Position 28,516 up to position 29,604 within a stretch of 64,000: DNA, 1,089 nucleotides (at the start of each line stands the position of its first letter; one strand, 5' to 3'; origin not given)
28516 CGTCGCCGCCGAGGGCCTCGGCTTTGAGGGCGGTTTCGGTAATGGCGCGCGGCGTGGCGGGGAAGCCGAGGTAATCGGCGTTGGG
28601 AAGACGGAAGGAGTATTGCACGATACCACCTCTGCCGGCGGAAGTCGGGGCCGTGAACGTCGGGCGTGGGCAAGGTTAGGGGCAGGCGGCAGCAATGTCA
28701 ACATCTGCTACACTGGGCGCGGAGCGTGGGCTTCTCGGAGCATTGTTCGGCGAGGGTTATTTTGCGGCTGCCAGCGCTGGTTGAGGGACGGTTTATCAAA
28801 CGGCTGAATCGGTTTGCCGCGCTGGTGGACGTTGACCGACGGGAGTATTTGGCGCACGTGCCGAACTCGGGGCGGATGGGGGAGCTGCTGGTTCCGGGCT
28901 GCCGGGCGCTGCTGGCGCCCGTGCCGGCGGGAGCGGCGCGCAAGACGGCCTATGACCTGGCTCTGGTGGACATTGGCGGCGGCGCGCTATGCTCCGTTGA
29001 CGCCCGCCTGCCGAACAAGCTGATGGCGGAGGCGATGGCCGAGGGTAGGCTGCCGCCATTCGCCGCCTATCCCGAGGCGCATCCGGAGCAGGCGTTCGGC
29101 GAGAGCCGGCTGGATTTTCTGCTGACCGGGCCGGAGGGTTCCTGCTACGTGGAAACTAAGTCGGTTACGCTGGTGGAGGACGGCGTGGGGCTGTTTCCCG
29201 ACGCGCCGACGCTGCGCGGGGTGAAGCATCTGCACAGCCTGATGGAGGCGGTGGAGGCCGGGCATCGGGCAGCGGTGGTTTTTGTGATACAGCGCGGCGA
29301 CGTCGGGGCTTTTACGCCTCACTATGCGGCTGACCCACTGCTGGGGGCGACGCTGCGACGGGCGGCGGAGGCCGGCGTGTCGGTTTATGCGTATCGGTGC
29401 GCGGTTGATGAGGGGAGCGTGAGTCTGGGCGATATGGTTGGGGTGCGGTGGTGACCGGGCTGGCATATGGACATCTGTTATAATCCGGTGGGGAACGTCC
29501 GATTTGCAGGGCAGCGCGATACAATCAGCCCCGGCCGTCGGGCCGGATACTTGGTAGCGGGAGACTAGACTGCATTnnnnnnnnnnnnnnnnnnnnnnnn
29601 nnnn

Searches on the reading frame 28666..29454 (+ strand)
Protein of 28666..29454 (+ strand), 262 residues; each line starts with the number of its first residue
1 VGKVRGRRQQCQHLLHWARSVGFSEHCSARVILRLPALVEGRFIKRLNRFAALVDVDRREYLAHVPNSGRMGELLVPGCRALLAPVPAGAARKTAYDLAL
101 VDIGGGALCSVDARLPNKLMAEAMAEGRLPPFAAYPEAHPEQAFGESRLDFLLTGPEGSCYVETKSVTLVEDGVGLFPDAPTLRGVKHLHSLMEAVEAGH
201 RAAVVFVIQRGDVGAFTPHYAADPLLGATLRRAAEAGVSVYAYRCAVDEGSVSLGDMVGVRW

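Call 3: search_protein_families(library=pfam, proteins=[window:28666-29454:+], max_evalue=0.01)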
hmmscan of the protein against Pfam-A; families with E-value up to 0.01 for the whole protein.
window:28666-29454:+ (262 aa): 2 families
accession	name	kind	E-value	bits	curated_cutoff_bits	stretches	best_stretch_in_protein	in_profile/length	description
PF03749.19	SfsA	-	3.9e-47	160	22.8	1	115-249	2-136/138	Sugar fermentation stimulation protein RE domain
PF17746.7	SfsA_N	-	3.9e-18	65.7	25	1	44-106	1-59/63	SfsA N-terminal OB domain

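Call 4: search_protein_families(library=ncbifam, proteins=[window:28666-29454:+], max_evalue=0.01)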
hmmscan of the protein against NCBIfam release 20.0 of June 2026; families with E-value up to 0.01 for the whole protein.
window:28666-29454:+ (262 aa): 1 family
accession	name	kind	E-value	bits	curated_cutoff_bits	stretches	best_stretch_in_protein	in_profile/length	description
TIGR00230.1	sfsA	equivalog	6.2e-56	189.4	126.45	1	31-251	3-222/234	DNA/RNA nuclease SfsA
